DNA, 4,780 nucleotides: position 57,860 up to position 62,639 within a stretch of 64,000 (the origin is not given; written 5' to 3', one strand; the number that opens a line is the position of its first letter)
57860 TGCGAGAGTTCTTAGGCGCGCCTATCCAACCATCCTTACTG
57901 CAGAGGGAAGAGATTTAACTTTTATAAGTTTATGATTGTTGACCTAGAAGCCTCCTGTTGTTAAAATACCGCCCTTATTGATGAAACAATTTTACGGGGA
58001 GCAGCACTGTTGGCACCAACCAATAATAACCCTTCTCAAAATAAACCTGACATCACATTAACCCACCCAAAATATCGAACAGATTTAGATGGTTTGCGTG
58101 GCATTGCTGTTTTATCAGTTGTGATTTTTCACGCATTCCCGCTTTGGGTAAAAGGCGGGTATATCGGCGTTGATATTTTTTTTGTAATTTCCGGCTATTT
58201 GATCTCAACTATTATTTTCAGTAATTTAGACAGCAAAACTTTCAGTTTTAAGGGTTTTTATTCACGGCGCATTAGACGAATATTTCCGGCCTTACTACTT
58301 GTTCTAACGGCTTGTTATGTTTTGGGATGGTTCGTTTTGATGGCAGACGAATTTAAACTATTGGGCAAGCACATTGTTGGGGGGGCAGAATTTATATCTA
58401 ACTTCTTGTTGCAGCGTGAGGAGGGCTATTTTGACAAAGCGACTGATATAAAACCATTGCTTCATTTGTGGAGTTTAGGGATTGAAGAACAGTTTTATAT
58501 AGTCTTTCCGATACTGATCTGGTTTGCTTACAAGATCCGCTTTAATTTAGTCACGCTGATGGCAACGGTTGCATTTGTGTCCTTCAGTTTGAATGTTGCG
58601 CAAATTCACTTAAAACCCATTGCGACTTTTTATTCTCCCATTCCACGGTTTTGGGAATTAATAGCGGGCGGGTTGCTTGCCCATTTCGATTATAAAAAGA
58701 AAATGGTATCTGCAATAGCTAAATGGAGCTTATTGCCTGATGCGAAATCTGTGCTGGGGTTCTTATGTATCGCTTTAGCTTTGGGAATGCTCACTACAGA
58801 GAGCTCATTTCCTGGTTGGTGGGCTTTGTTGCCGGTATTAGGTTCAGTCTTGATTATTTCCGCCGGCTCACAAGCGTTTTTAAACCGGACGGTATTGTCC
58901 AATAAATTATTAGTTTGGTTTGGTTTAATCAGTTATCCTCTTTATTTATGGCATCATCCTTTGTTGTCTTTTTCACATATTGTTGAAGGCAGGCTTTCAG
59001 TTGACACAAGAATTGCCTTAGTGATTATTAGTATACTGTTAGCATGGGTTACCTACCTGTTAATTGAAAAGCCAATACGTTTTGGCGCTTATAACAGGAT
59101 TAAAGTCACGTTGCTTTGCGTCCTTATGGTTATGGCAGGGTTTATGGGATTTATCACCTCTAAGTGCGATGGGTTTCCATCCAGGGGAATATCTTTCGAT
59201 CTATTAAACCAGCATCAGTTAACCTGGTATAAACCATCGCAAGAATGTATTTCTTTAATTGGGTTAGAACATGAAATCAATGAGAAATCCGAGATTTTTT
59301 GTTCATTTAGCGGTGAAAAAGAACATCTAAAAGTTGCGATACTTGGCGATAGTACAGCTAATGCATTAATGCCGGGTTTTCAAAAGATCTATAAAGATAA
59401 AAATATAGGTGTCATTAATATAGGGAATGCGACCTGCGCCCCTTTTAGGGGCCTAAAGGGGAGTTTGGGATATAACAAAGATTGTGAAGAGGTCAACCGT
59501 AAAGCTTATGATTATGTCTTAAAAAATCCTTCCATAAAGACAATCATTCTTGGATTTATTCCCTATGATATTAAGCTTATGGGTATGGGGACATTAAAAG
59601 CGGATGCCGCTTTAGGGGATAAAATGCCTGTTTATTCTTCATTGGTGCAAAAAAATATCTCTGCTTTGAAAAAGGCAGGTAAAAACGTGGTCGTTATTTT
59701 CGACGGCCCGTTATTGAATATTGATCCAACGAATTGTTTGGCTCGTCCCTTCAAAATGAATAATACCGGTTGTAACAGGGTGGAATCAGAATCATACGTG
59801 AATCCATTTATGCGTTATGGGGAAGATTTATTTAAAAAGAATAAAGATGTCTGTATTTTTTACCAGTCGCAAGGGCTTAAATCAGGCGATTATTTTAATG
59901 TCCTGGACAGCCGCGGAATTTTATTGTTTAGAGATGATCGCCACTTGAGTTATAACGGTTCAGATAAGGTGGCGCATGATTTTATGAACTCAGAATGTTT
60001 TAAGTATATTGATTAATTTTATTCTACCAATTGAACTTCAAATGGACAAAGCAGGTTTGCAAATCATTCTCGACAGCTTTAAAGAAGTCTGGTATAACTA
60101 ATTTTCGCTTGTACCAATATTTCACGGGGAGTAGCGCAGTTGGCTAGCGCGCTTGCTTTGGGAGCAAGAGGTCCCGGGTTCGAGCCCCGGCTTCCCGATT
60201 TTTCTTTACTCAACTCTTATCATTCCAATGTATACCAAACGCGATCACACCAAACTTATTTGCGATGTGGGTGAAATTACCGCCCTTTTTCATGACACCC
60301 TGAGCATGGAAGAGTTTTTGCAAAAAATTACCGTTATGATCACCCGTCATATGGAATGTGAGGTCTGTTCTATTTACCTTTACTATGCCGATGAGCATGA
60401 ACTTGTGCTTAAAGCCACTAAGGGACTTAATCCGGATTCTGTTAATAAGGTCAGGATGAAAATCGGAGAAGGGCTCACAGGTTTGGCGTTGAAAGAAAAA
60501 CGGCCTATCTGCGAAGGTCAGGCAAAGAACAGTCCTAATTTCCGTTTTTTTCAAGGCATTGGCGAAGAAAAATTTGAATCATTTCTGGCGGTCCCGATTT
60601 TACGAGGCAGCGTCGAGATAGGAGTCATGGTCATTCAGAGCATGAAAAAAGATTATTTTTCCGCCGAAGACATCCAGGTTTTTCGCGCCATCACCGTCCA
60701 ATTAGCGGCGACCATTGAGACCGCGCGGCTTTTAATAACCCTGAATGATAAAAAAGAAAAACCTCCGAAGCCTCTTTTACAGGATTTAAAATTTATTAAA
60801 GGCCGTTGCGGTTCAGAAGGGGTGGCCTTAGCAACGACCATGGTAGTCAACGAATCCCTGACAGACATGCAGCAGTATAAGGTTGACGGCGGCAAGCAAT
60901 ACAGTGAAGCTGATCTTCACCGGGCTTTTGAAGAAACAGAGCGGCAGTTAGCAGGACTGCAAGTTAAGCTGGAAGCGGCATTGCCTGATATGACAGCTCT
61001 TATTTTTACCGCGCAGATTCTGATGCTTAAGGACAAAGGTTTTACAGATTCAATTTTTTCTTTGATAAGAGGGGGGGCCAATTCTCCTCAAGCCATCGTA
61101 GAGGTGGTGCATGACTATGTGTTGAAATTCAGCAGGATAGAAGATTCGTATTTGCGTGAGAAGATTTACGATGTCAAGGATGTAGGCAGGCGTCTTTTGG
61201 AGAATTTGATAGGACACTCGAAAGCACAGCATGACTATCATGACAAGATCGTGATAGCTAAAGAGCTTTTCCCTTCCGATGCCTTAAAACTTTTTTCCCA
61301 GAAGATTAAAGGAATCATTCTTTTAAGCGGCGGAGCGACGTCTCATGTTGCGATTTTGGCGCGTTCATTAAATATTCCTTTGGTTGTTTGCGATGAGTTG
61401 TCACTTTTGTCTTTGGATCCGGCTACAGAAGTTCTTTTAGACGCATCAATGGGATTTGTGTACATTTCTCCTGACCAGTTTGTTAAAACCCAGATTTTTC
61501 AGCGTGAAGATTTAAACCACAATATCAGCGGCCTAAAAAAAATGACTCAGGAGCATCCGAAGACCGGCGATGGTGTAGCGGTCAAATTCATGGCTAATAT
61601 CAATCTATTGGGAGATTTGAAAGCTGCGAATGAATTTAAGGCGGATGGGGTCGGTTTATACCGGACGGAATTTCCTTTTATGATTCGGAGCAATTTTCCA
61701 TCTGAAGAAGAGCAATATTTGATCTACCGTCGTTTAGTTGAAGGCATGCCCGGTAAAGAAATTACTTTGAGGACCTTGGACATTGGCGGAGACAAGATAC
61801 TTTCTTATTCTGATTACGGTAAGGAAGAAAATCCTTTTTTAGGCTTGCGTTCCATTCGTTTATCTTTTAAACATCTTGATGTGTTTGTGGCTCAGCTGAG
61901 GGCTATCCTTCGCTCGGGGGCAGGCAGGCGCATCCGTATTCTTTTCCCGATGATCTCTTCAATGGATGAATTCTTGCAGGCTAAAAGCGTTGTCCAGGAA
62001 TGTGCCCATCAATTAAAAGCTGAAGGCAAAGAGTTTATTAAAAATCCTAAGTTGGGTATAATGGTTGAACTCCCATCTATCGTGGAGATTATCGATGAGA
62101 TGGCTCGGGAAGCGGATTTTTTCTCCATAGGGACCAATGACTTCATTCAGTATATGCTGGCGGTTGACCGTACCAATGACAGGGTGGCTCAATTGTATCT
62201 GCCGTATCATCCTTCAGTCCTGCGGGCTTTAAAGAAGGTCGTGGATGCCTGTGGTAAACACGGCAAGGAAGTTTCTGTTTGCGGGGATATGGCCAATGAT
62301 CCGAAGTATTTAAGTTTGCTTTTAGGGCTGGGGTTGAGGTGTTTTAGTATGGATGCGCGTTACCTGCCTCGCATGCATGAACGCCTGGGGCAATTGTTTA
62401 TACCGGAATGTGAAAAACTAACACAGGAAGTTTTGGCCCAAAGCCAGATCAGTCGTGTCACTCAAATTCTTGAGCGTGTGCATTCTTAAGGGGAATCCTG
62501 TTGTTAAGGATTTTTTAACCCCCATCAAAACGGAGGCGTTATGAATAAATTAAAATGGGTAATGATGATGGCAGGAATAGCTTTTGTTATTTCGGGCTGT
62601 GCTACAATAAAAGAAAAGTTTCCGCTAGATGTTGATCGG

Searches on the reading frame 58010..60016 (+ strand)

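Call 81: search_protein_families(library=pfam, proteins=[window:58010-60016:+], max_evalue=0.00001)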
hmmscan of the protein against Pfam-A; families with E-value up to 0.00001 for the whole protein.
window:58010-60016:+ (668 aa): 2 families
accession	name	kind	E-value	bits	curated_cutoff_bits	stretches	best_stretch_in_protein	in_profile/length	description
PF01757.29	Acyl_transf_3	-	5.4e-31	108.3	31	1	25-349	3-325/326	Acyltransferase domain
PF19040.6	SGNH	-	1e-24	88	27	1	429-659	12-247/248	SGNH domain (fused to AT3 domains)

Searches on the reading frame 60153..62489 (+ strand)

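Call 81: search_protein_families(library=pfam, proteins=[window:60153-62489:+], max_evalue=0.00001)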
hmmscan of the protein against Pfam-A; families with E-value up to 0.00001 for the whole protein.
window:60153-62489:+ (778 aa): 6 families
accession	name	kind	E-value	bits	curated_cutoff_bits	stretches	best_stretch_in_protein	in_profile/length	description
PF02896.24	PEP-utilizers_C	-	1.3e-99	333.5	22.8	1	462-746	5-289/293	PEP-utilising enzyme, PEP-binding domain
PF05524.18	PEP-utilisers_N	-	1.8e-17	64.1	24.4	1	216-336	1-120/121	PEP-utilising enzyme, N-terminal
PF00391.29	PEP-utilizers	-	7.9e-15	54.7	23.1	1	364-434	4-72/72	PEP-utilising enzyme, mobile domain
PF13185.12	GAF_2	-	2.2e-14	54.3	28.6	1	50-189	2-136/136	GAF domain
PF01590.32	GAF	-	6.2e-14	53.1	22.4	1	52-188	2-133/133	GAF domain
PF13492.12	GAF_3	-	5.6e-12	46.6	27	1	51-189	1-128/129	GAF domain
